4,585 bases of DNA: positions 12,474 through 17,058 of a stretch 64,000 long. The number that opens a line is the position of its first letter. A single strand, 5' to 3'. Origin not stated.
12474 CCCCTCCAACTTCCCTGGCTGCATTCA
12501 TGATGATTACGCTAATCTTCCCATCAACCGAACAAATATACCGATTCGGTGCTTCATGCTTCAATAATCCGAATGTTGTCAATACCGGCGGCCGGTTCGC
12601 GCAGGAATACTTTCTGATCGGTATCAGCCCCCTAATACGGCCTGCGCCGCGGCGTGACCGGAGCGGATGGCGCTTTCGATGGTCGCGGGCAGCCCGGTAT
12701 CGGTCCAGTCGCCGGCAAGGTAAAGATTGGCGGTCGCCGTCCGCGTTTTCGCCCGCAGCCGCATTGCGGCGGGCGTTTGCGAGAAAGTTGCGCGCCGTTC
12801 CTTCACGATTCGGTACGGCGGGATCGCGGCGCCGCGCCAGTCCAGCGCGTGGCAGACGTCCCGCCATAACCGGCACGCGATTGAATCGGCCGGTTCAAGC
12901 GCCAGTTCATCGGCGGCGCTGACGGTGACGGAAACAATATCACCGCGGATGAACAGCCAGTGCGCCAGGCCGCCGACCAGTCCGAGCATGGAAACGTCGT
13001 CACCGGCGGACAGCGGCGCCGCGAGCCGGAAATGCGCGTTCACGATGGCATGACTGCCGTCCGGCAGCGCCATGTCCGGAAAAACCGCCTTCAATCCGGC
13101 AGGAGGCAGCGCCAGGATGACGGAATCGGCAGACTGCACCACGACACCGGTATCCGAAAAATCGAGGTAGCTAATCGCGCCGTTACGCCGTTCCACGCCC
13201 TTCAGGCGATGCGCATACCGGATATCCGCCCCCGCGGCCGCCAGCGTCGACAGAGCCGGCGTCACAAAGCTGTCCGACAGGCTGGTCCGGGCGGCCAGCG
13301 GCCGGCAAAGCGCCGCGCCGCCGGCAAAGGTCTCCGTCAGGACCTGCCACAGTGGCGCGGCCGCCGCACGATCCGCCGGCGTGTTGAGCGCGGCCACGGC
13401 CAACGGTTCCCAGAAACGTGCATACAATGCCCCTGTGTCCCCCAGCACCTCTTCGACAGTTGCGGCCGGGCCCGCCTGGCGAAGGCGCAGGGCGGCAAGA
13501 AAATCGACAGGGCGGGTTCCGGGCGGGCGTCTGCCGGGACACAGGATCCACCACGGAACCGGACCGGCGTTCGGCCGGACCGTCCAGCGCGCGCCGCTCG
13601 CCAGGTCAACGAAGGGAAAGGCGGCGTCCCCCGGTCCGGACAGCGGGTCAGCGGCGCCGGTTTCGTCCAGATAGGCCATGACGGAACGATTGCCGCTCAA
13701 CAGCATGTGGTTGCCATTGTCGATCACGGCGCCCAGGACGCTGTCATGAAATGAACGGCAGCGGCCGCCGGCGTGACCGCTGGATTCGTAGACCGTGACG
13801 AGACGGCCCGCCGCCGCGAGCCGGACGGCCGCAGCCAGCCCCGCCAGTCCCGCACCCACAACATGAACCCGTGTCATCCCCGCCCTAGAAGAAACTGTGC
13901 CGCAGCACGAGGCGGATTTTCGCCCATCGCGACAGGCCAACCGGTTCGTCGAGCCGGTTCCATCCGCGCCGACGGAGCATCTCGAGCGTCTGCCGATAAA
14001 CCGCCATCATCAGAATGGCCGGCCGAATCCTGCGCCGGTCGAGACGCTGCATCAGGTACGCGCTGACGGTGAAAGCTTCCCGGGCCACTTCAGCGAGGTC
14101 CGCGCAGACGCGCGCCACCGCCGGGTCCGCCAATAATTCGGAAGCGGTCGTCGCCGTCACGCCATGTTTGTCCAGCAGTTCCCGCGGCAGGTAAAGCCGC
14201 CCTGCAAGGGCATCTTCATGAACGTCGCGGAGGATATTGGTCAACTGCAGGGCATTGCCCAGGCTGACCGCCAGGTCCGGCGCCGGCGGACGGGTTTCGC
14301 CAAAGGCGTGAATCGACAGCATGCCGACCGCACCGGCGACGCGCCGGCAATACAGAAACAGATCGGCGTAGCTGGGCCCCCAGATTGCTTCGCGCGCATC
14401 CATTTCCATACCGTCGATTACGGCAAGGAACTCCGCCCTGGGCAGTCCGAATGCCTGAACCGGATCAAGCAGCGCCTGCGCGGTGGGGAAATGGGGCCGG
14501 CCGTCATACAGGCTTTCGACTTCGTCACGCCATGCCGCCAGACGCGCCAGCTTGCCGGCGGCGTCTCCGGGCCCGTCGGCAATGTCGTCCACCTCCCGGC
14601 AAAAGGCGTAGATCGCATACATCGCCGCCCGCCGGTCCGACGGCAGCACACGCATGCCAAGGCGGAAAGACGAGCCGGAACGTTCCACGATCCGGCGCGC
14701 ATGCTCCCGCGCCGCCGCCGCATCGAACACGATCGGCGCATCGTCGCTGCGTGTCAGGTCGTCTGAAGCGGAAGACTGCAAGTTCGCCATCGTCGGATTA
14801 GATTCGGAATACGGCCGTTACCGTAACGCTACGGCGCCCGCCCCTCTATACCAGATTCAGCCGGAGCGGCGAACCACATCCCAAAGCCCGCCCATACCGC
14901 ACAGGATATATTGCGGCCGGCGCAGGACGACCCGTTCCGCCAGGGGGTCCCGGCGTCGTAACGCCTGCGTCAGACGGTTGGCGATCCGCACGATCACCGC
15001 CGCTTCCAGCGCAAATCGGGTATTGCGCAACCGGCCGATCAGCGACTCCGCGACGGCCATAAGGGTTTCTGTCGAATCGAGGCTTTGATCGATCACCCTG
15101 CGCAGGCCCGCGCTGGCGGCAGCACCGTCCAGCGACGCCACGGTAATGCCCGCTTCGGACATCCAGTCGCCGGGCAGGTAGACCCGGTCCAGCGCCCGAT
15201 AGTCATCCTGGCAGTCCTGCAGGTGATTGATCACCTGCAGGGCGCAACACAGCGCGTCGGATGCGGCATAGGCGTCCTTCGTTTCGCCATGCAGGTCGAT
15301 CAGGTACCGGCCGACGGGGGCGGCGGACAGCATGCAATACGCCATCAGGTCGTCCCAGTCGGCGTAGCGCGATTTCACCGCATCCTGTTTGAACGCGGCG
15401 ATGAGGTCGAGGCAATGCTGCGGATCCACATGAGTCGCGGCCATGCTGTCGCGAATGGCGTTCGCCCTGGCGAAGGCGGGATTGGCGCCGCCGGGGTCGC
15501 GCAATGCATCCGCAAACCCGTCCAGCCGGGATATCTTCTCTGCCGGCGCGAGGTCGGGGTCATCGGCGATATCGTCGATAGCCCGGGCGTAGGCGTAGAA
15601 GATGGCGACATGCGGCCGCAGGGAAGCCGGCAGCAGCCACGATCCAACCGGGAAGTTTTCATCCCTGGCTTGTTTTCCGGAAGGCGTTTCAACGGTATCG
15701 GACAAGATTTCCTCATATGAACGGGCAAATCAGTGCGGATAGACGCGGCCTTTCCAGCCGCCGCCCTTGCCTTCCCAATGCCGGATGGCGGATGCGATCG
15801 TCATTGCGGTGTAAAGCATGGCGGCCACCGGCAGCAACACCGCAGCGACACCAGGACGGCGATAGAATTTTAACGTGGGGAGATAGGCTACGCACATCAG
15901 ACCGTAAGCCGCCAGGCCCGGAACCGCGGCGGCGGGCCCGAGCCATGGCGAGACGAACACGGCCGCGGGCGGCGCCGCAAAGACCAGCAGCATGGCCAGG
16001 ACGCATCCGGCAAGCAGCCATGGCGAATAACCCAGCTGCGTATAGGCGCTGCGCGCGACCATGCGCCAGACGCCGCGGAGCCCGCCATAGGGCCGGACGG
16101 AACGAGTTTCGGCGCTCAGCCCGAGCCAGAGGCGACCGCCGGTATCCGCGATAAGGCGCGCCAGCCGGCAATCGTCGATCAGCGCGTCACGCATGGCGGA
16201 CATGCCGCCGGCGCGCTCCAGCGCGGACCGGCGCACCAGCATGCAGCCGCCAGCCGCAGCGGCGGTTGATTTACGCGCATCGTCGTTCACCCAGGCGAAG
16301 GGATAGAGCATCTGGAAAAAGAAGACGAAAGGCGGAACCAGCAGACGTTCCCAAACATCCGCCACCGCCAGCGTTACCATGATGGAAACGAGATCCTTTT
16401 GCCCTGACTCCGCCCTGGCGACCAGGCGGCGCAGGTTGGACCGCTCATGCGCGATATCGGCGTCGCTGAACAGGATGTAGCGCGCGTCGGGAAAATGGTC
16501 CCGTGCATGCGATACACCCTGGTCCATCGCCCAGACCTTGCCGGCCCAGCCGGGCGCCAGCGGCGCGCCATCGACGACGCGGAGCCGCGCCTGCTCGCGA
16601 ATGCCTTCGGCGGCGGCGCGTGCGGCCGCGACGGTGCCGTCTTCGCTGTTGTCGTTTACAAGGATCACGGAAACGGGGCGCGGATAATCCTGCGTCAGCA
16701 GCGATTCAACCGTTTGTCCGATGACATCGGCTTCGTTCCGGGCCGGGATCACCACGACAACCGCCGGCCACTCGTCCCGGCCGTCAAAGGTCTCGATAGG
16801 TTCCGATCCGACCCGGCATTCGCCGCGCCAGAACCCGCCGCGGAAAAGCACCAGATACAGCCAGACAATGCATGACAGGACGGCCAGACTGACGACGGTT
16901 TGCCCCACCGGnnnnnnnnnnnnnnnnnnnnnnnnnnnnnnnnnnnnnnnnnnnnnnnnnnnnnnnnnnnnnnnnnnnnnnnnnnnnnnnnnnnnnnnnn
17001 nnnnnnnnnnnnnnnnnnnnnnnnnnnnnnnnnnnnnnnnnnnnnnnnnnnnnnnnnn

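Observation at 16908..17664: A PhyH-type Fe(II)/2OG dioxygenase heads the hpnB-hpnG operon and is a candidate unassigned hopanoid tailoring oxygenase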

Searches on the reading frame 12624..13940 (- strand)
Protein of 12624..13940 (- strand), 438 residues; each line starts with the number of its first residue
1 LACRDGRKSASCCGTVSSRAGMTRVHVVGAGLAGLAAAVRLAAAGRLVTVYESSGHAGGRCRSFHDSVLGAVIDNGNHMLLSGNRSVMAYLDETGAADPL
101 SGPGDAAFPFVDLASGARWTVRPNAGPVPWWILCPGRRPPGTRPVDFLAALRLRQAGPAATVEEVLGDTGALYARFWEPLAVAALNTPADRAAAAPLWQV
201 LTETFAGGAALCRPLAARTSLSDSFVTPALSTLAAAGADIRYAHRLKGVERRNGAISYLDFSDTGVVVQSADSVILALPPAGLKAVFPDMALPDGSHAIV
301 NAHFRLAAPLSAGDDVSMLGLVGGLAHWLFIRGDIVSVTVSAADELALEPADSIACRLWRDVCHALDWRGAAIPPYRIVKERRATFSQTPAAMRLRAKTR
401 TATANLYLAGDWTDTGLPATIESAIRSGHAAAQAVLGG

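Call 5: search_protein_families(library=pfam, proteins=[window:12624-13940:-])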
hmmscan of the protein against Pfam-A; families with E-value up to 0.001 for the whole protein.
window:12624-13940:- (438 aa): 7 families
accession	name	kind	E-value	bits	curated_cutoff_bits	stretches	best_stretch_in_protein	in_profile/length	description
PF01593.30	Amino_oxidase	-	7.4e-37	128.1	19.8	1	32-436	1-443/443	Flavin containing amine oxidoreductase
PF13450.12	NAD_binding_8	-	2.6e-13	50.5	21.9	1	27-93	1-67/68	NAD(P)-binding Rossmann-like domain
PF01266.30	DAO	-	1.8e-06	28.2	27.9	1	25-58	2-35/353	FAD dependent oxidoreductase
PF07992.20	Pyr_redox_2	-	8e-06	25.9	26.1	1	24-61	2-40/291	Pyridine nucleotide-disulphide oxidoreductase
PF12831.13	FAD_oxidored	-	0.00024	21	27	1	25-60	2-37/416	FAD dependent oxidoreductase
PF00890.30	FAD_binding_2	-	0.00037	20.2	20.4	1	27-59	4-36/414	FAD binding domain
PF03486.20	HI0933_like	-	0.00064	19.7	50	0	24-58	2-36/244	HI0933-like protein Rossmann domain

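Call 6: search_protein_families(library=ncbifam, proteins=[window:12624-13940:-])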
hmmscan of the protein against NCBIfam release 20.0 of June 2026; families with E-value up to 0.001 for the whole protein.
window:12624-13940:- (438 aa): 34 families (the best 25 are shown)
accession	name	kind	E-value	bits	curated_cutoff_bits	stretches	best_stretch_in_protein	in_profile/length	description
TIGR03467.1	HpnE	equivalog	9.6e-111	371.1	283.05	1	25-436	1-429/430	hydroxysqualene dehydroxylase HpnE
TIGR02732.1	zeta_caro_desat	equivalog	5.3e-16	58.6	622.15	1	24-100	1-76/474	9,9'-di-cis-zeta-carotene desaturase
NF005560.0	PRK07233.1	equivalog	1e-14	54.2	252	1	24-100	2-76/435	hypothetical protein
TIGR02731.1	phytoene_desat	equivalog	4e-13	48.9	569.4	2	370-435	387-452/453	15-cis-phytoene desaturase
TIGR02734.1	crtI_fam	subfamily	6.5e-11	41.6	238.1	1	26-80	2-54/504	phytoene desaturase family protein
NF045637.1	carotdesatCrtDProt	equivalog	1.7e-10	40.1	580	1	25-76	1-50/485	1-hydroxycarotenoid 3,4-desaturase CrtD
NF005547.0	PRK07208.1-3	equivalog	5.3e-09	35.3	380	1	24-94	6-74/465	hypothetical protein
NF009409.0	PRK12770.1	subfamily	5.1e-08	32.3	343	1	13-59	10-55/360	putative glutamate synthase subunit beta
NF058655.1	CrtID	equivalog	3.4e-07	29.5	640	1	25-67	1-43/478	bifunctional phytoene desaturase/3,4-desaturase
TIGR03315.1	Se_ygfK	equivalog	4.6e-07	27.7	835.3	1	14-62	529-577/1012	putative selenate reductase subunit YgfK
NF045663.1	diclust_near_Sec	equivalog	2.2e-06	26.1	530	1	23-80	107-165/759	pyridine nucleotide-disulfide oxidoreductase/dicluster-binding protein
TIGR01317.1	GOGAT_sm_gam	subfamily_domain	3e-06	26.3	447.7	1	19-60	141-181/485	glutamate synthase small subunit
TIGR00562.1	proto_IX_ox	equivalog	3.3e-06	25.9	97.85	1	22-101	2-81/470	protoporphyrinogen oxidase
TIGR02733.1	desat_CrtD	equivalog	3.9e-06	25.8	549.7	1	24-64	3-43/492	C-3',4' desaturase CrtD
NF053546.1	violacein_VioA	equivalog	6.5e-06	25.7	600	0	25-64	2-45/411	flavin-dependent violacein biosynthesis tryptophan-2 monooxygenase VioA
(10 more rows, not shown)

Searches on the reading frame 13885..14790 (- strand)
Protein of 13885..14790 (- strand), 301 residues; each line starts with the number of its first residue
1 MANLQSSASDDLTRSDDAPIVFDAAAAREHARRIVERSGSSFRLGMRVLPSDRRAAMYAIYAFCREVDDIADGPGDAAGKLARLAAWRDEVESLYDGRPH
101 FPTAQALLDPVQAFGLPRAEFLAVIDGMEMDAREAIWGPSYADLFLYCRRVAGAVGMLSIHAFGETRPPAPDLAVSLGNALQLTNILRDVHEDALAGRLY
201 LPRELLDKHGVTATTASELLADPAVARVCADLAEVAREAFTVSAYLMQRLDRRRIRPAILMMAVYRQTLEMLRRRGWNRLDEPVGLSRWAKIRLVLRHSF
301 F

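Call 5: search_protein_families(library=pfam, proteins=[window:13885-14790:-])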
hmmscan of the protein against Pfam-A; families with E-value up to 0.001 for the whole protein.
window:13885-14790:- (301 aa): 1 family
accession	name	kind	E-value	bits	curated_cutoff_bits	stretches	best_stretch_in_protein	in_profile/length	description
PF00494.24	SQS_PSY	-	1.8e-70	238.1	26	1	36-289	2-262/263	Squalene/phytoene synthase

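Call 6: search_protein_families(library=ncbifam, proteins=[window:13885-14790:-])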
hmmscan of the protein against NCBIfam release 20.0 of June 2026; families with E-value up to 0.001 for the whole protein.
window:13885-14790:- (301 aa): 6 families
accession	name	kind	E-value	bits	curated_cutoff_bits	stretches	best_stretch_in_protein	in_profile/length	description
TIGR03465.1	HpnD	equivalog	2.8e-95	318.4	278.6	1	35-300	2-266/267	presqualene diphosphate synthase HpnD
TIGR03464.1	HpnC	equivalog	3.6e-45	154.5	250.45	1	42-297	9-264/267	squalene synthase HpnC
NF045686.1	PhytoSynCyanob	equivalog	4.5e-38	131.1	550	1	24-281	17-286/310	15-cis-phytoene synthase CrtB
NF045921.1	PhytnSynCrtBRhod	equivalog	7.6e-34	117.6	500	1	29-295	8-272/307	15-cis-phytoene synthase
NF042419.1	Phyto_syn_CrtB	equivalog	6.4e-29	101.5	480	1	29-297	5-281/306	15-cis-phytoene synthase CrtB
TIGR01559.1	squal_synth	equivalog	2.5e-07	30.2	286.75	1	143-210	134-207/337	squalene synthase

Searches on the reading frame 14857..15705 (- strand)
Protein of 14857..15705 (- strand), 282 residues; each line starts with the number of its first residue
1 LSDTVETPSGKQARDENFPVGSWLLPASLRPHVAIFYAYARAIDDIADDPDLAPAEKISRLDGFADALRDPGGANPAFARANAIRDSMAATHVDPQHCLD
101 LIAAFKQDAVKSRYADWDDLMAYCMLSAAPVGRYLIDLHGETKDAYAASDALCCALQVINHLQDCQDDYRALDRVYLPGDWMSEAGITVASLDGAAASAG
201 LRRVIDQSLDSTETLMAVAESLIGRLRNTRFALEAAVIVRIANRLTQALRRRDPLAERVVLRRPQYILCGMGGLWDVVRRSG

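Call 5: search_protein_families(library=pfam, proteins=[window:14857-15705:-])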
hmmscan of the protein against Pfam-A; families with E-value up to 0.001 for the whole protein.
window:14857-15705:- (282 aa): 1 family
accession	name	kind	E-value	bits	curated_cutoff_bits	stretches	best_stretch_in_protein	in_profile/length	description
PF00494.24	SQS_PSY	-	1.8e-54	185.7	26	1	13-263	3-261/263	Squalene/phytoene synthase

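Call 6: search_protein_families(library=ncbifam, proteins=[window:14857-15705:-])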
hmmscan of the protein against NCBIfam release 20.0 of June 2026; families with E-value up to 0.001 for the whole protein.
window:14857-15705:- (282 aa): 6 families
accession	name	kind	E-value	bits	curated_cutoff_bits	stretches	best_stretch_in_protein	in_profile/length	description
TIGR03464.1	HpnC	equivalog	7.8e-84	281.3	250.45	1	11-274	2-266/267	squalene synthase HpnC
TIGR03465.1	HpnD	equivalog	2.3e-32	112.1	278.6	1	15-253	6-242/267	presqualene diphosphate synthase HpnD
NF045921.1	PhytnSynCrtBRhod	equivalog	4.2e-16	59.3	500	1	17-242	20-244/307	15-cis-phytoene synthase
NF042419.1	Phyto_syn_CrtB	equivalog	7.4e-14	52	480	1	17-226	17-234/306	15-cis-phytoene synthase CrtB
NF045686.1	PhytoSynCyanob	equivalog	1e-10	41.2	550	1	17-239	34-269/310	15-cis-phytoene synthase CrtB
TIGR01559.1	squal_synth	equivalog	0.00032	20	286.75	0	25-71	24-70/337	squalene synthase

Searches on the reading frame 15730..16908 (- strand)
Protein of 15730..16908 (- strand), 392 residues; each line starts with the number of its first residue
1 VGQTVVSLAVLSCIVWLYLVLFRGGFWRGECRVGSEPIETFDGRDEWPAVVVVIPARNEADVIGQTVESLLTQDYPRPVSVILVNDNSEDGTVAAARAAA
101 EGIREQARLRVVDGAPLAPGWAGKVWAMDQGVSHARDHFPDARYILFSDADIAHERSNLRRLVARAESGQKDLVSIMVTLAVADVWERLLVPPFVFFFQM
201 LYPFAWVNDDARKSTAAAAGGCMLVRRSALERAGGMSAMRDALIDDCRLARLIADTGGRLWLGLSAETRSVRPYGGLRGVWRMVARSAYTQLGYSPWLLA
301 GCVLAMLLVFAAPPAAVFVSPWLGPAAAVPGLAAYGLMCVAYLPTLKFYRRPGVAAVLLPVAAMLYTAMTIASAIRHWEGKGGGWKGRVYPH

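Call 5: search_protein_families(library=pfam, proteins=[window:15730-16908:-])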
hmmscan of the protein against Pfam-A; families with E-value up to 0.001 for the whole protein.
window:15730-16908:- (392 aa): 4 families
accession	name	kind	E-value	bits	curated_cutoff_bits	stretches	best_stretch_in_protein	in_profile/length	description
PF00535.33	Glycos_transf_2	-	1.1e-22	81.2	23.3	1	52-232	2-166/168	Glycosyl transferase family 2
PF13641.12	Glyco_tranf_2_3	-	6.1e-19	69.4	27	1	48-273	1-214/230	Glycosyltransferase like family 2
PF13506.12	Glyco_transf_21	-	7.9e-17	61.7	21.7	1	119-282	13-167/174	Glycosyl transferase family 21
PF13632.12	Glyco_trans_2_3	-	2.2e-07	31.4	27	1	144-337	1-183/198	Glycosyl transferase family group 2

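Call 6: search_protein_families(library=ncbifam, proteins=[window:15730-16908:-])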
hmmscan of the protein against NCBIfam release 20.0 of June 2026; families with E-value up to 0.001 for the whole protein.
window:15730-16908:- (392 aa): 18 families
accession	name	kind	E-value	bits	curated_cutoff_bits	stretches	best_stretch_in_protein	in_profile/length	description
TIGR03469.1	HpnB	hypoth_equivalog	1.7e-160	534.2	379.25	1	6-391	2-385/386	hopene-associated glycosyltransferase HpnB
NF045692.1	OglycostaseCruG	equivalog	1.8e-34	119.3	600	1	44-296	37-281/386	2'-O-glycosyltransferase CruG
TIGR03472.1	HpnI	equivalog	8.6e-17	61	310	1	41-375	34-351/373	bacteriohopanetetrol glucosamine biosynthesis glycosyltransferase HpnI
TIGR03937.1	PgaC_IcaA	equivalog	3.8e-10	39.3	422.3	1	42-138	39-127/407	poly-beta-1,6-N-acetyl-D-glucosamine synthase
NF058614.1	PPMAGASynPpgS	equivalog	4.5e-08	32.8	370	1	50-174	2-109/226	polyprenyl-phospho-N-acetylgalactosaminyl synthase PpgS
TIGR03965.1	mycofact_glyco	equivalog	1e-07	31.2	280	1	44-174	70-187/467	mycofactocin biosynthesis glycosyltransferase MftF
NF041875.1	EPS_EpsD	equivalog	4.2e-07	29.7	370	1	51-175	2-112/325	exopolysaccharide biosynthesis glycosyltransferase EpsD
NF010496.0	PRK13915.1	equivalog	8.8e-07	28.3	262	1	49-155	32-130/307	glucosyl-3-phosphoglycerate synthase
TIGR04283.1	glyco_like_mftF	equivalog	2.8e-06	27.1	182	1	52-101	3-51/221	TIGR04283 family arsenosugar biosynthesis glycosyltransferase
TIGR03111.1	glyc2_xrt_Gpos1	hypoth_equivalog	1.4e-05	24.1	363.95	1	43-169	44-159/439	TIGR03111 family XrtG-associated glycosyltransferase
NF041865.1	EpsU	equivalog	1.5e-05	24.2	700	1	51-173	42-154/394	exopolysaccharide biosynthesis GT2 family glycosyltransferase EpsU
TIGR04182.1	glyco_TIGR04182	equivalog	9.7e-05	21.9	325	1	50-172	2-103/293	S-layer glycoprotein N-glycosyltransferase AglJ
NF047683.1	TeichurnBiosyTuaG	equivalog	0.0001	22.1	400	1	48-161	6-106/252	teichuronic acid biosynthesis protein TuaG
NF053846.1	glyco_with_XrtP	equivalog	0.00014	20.7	520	1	52-118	45-107/440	XrtP-associated glycosyltransferase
TIGR04242.1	nodulat_NodC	equivalog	0.00023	20.3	550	1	42-94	42-95/395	chitooligosaccharide synthase NodC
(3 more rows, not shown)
